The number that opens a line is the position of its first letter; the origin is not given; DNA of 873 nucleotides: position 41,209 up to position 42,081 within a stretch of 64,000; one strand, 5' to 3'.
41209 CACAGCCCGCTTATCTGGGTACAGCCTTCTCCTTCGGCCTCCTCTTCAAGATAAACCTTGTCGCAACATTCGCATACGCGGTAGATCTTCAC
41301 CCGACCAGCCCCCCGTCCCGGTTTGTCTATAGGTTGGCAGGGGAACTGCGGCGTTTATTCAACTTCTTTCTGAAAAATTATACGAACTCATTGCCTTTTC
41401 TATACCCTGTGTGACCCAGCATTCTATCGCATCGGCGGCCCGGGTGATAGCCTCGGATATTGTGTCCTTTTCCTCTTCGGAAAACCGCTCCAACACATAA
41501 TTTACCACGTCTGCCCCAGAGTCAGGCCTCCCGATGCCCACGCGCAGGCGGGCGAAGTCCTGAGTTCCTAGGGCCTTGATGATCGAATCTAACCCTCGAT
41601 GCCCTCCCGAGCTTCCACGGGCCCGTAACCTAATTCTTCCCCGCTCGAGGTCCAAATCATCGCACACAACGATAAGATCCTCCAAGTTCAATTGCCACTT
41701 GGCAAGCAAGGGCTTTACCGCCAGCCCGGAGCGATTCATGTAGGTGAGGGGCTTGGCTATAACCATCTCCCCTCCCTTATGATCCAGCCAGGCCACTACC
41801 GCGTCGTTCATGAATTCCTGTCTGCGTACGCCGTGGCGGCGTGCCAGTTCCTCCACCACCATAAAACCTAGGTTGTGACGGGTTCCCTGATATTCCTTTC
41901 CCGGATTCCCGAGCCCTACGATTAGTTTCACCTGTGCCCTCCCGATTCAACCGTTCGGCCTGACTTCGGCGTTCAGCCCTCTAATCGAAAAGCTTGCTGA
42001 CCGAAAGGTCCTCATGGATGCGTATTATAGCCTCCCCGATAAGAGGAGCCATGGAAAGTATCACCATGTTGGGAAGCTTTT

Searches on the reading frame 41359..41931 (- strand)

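Call 10: search_protein_families(library=pfam, proteins=[window:41359-41931:-], max_evalue=0.000001)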
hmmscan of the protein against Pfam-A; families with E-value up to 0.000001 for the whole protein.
window:41359-41931:- (190 aa): 1 family
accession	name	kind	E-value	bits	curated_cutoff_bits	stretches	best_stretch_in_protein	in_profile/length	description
PF01195.25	Pept_tRNA_hydro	-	2.8e-68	229.8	27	1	3-185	1-183/183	Peptidyl-tRNA hydrolase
